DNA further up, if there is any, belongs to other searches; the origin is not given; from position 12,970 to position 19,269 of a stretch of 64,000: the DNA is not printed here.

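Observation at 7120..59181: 52-kb single ORF encoding a 17,353-aa pure HEAT-repeat solenoid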

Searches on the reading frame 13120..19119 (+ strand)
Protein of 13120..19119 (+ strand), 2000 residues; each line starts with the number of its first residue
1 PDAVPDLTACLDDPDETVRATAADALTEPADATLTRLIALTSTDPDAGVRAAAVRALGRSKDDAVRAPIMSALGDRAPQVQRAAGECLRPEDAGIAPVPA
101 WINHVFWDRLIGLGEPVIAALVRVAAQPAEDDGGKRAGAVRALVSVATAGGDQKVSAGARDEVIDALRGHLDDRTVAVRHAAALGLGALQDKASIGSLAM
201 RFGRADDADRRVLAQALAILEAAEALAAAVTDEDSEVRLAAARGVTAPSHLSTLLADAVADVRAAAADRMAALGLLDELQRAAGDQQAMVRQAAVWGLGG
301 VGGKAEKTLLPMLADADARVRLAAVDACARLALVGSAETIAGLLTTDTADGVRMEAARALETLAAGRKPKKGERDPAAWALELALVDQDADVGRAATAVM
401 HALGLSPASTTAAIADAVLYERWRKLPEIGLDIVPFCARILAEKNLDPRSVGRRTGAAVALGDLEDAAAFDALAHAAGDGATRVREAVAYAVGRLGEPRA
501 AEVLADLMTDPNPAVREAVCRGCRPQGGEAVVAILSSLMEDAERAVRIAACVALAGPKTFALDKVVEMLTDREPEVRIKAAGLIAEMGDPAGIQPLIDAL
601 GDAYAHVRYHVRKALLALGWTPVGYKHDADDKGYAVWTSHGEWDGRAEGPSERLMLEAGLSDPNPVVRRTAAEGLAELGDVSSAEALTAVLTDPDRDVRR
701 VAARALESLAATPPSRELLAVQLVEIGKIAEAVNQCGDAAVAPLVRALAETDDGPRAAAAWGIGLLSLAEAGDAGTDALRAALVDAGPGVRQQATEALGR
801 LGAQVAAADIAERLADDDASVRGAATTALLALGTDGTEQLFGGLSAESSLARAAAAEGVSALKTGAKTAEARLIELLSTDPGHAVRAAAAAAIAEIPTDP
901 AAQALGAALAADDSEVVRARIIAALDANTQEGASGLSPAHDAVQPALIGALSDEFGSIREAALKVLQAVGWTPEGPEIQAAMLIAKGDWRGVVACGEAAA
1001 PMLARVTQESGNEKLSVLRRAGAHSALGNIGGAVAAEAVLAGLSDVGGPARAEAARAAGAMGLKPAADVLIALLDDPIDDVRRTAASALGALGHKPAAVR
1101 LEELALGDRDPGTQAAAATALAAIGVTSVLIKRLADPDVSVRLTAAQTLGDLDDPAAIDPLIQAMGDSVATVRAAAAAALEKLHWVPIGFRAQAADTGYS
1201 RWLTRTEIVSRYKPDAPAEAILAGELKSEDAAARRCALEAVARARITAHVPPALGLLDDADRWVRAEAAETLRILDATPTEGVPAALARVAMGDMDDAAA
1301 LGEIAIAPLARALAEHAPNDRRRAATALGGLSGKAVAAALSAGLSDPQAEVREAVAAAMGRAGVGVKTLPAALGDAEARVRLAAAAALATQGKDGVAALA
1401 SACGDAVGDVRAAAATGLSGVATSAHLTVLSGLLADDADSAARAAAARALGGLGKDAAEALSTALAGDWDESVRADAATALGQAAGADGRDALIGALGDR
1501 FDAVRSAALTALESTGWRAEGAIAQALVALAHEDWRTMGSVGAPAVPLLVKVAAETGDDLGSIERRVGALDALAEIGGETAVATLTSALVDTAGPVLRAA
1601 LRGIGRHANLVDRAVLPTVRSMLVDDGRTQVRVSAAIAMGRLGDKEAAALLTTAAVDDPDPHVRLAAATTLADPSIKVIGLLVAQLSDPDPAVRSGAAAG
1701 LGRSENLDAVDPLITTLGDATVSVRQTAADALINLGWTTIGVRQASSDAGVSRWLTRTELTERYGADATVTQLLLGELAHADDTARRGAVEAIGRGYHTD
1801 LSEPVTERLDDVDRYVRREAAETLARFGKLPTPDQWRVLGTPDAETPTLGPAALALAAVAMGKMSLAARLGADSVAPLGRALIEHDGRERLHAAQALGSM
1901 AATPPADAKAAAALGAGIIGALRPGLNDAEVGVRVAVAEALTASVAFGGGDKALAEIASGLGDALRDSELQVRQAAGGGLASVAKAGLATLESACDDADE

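Call 6: search_protein_families(library=pfam, proteins=[window:13120-19119:+], max_evalue=0.01)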
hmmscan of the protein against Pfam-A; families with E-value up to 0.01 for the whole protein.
window:13120-19119:+ (2000 aa): 15 families
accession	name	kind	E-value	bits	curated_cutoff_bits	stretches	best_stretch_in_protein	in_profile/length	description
PF13646.12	HEAT_2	-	1.7e-152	496.6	27.7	19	279-361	5-88/88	HEAT repeats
PF02985.28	HEAT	-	4.8e-83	265.5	23.5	2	656-681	5-30/31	HEAT repeat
PF13513.12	HEAT_EZ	-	3e-30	104.5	27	1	136-189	4-55/55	HEAT-like repeat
PF12717.13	Cnd1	-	2.6e-28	99.5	26.4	1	656-750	26-125/162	non-SMC mitotic condensation complex subunit 1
PF03130.22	HEAT_PBS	-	5.3e-09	36.2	20.9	1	1141-1167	1-27/27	PBS lyase HEAT-like repeat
PF25786.1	HEAT_GCN1_C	-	6.5e-09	36.4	27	0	905-966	72-132/151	GCN1-like, C-terminal HEAT repeats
PF20168.4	PDS5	-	1.1e-08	33.9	27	0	1885-1976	254-341/1053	Sister chromatid cohesion protein PDS5 protein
PF12755.13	Vac14_Fab1_bd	-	5.7e-08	33.7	22.1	0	4-26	29-51/97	Vacuolar 14 Fab1-binding region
PF12765.13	Cohesin_HEAT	-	8e-06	26.6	21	0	1126-1142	19-35/42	HEAT repeat associated with sister chromatid cohesion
PF14663.11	RasGEF_N_2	-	3.2e-05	24.7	27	0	685-713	8-36/108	Rapamycin-insensitive companion of mTOR RasGEF_N domain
PF21581.3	SCD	-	0.00012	22.8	27.5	0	689-713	37-61/75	Stromalin conservative domain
PF12348.14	CLASP_N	-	0.00014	21.9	27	0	655-687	180-212/227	CLASP N terminal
PF22646.2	PPP2R1A-like_HEAT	-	0.0029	18.4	27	0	531-556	8-33/78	PPP2R1A-like HEAT repeat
PF25757.1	TPR_DNAAF5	-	0.0034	17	27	0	1931-1975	182-225/288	Dynein axonemal assembly factor 5-like, TPR repeats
PF01602.26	Adaptin_N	-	0.0054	15.8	37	0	1607-1671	108-175/524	Adaptin N terminal region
